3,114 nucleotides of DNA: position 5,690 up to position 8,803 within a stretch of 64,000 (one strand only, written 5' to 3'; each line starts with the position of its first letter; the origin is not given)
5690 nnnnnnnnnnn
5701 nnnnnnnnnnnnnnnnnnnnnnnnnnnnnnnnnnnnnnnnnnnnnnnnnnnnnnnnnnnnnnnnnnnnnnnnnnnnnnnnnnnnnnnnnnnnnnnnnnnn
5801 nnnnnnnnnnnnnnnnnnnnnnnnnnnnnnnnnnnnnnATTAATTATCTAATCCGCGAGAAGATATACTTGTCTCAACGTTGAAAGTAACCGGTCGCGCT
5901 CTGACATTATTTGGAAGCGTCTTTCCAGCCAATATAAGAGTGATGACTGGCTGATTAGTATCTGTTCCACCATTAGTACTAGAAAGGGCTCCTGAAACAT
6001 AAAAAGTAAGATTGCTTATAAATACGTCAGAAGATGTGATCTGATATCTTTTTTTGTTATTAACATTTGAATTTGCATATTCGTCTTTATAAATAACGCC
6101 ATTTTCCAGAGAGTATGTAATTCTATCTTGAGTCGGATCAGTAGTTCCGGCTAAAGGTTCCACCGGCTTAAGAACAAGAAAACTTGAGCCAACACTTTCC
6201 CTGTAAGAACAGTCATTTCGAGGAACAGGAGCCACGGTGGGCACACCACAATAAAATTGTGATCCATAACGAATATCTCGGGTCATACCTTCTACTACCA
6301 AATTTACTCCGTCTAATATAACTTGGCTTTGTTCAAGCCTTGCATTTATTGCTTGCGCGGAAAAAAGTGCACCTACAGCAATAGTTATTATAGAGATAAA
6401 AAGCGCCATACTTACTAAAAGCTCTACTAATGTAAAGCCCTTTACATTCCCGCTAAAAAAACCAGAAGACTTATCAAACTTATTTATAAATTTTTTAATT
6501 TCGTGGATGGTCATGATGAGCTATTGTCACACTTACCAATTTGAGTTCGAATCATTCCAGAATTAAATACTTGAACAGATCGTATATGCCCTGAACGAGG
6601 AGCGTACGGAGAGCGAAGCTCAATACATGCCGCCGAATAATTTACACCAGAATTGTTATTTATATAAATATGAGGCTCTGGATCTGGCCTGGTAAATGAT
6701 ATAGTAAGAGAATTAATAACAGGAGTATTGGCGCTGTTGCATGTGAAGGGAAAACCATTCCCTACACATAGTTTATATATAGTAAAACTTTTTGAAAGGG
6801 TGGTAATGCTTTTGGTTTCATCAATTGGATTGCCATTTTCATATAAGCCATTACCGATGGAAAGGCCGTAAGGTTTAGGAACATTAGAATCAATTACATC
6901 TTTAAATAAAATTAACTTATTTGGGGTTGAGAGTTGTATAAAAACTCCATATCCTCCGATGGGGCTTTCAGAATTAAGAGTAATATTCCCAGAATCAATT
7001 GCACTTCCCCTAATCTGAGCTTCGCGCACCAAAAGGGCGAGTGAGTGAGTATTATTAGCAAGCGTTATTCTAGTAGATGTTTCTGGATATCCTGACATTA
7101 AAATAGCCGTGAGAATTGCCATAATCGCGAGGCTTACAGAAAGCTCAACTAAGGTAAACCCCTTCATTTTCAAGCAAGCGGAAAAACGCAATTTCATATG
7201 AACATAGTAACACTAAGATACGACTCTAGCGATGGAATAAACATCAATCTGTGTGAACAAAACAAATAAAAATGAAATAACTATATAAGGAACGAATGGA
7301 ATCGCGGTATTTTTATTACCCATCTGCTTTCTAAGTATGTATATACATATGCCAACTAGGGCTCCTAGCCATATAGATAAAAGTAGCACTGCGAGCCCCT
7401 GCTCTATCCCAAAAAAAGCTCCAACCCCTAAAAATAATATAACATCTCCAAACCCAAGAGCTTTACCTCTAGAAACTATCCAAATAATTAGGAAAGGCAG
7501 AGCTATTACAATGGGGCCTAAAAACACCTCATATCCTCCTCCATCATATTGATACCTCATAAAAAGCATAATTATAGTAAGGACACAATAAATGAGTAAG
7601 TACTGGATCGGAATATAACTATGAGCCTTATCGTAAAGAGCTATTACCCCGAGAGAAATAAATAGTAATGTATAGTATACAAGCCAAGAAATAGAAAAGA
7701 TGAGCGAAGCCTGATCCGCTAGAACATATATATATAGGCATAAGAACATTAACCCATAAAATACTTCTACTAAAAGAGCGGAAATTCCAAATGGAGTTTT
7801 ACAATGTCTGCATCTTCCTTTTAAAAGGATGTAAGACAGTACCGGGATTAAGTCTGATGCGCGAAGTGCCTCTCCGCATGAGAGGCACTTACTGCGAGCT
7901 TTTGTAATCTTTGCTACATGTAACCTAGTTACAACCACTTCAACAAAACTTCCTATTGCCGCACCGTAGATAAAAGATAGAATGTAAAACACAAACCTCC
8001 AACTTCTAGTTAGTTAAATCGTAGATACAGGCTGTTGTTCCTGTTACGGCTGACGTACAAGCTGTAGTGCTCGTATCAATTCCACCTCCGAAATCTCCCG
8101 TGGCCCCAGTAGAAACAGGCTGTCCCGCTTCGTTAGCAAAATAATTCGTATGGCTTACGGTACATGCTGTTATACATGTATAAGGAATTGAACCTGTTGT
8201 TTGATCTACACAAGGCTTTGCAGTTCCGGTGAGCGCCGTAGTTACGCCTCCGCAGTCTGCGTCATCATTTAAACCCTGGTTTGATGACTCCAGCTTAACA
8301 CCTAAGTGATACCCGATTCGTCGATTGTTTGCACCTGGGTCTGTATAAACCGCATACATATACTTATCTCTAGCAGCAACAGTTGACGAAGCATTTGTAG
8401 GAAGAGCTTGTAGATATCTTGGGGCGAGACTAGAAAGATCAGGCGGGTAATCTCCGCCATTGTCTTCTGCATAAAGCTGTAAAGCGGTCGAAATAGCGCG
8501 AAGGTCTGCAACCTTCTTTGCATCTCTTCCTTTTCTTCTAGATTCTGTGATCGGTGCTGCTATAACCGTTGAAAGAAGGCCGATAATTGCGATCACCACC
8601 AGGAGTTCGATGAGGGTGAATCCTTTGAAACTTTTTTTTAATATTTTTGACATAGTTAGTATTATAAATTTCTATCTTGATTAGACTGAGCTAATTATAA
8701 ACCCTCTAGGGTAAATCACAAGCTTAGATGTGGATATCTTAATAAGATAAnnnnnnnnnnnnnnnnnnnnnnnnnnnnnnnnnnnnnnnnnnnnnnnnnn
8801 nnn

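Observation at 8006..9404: Tandem major-pilin paralogs with conserved N-terminal half and divergent C-terminal domain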

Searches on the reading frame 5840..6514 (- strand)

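Call 9: search_protein_families(library=pfam, proteins=[window:5840-6514:-], max_evalue=0.01)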
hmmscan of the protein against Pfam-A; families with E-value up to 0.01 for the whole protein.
window:5840-6514:- (224 aa): 1 family
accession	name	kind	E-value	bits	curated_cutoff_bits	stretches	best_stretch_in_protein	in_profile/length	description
PF07963.17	N_methyl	-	0.00016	21.6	21.2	1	23-46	3-26/27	Prokaryotic N-terminal methylation motif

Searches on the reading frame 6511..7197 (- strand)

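Call 9: search_protein_families(library=pfam, proteins=[window:6511-7197:-], max_evalue=0.01)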
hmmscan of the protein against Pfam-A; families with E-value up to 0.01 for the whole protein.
window:6511-7197:- (228 aa): 1 family
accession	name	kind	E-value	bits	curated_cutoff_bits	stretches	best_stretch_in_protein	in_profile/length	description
PF07963.17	N_methyl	-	9.3e-07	28.6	21.2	1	10-34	3-27/27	Prokaryotic N-terminal methylation motif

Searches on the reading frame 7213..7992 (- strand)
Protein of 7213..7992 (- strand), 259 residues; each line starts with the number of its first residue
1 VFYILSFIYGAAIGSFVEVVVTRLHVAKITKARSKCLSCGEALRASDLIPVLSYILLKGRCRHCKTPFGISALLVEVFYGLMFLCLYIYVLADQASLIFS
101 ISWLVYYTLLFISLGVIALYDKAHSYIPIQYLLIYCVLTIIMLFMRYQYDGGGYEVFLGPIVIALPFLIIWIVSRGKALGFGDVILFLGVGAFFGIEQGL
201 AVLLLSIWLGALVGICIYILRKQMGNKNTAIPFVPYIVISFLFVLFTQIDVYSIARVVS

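Call 9: search_protein_families(library=pfam, proteins=[window:7213-7992:-], max_evalue=0.01)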
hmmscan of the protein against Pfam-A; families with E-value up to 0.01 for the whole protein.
window:7213-7992:- (259 aa): 2 families
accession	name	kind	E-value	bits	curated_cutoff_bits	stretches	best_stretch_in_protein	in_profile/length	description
PF06750.18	A24_N_bact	-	6e-25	87.6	23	1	8-88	1-82/84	Bacterial Peptidase A24 N-terminal domain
PF01478.23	Peptidase_A24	-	4.8e-09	37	26.5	1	109-215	2-104/104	Type IV leader peptidase family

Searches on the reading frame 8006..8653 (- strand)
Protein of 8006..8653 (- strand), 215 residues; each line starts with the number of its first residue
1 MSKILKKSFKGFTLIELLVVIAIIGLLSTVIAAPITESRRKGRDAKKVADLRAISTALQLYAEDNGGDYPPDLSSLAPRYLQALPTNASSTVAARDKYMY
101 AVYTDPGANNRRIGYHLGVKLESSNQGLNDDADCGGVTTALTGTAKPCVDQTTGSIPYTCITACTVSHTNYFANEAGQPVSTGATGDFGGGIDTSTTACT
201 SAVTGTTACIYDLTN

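Call 9: search_protein_families(library=pfam, proteins=[window:8006-8653:-], max_evalue=0.01)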
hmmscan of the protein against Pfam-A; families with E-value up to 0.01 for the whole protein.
window:8006-8653:- (215 aa): 1 family
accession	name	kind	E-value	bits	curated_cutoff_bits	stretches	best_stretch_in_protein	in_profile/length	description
PF07963.17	N_methyl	-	2.7e-08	33.5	21.2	1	7-31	2-26/27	Prokaryotic N-terminal methylation motif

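Call 49: search_protein_families(library=ncbifam, proteins=[window:8006-8653:-], max_evalue=0.01)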
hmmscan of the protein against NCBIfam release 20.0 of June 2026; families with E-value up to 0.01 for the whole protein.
window:8006-8653:- (215 aa): 11 families
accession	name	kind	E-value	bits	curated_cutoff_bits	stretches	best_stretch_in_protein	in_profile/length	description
TIGR01710.1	typeII_sec_gspG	equivalog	1.8e-13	50.7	88.85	1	10-109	1-97/134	type II secretion system major pseudopilin GspG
TIGR01708.2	typeII_sec_gspH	equivalog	4.1e-08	33.4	80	1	10-88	2-80/169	type II secretion system minor pseudopilin GspH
TIGR02532.1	IV_pilin_GFxxxE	domain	1.7e-07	30.7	16.3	1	10-31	2-23/24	prepilin-type N-terminal cleavage/methylation domain-containing protein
NF041013.1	T4P_ComGE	equivalog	6e-06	26.3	49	1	7-65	1-60/83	competence type IV pilus minor pilin ComGE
NF041775.1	typeIV_PilA_Myxo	equivalog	1.4e-05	25.2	400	1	10-59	11-60/214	type IV pilin protein PilA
NF040999.1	pilin_ComGC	equivalog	1.6e-05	25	75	1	10-76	2-66/84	competence type IV pilus major pilin ComGC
NF007862.0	PRK10574.1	equivalog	3.6e-05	23.9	138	1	9-30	4-25/145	prepilin peptidase-dependent pilin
TIGR02596.1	TIGR02596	subfamily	0.00026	21.1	70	1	12-50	1-42/196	Verru_Chthon cassette protein D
NF040982.1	ComGD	equivalog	0.0017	18.7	70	1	10-62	2-54/139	competence type IV pilus minor pilin ComGD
NF007800.0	PRK10506.1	equivalog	0.002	17.9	158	1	7-59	6-58/163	prepilin peptidase-dependent protein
TIGR01711.1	gspJ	equivalog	0.0094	15.8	64.85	0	10-30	1-21/192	type II secretion system minor pseudopilin GspJ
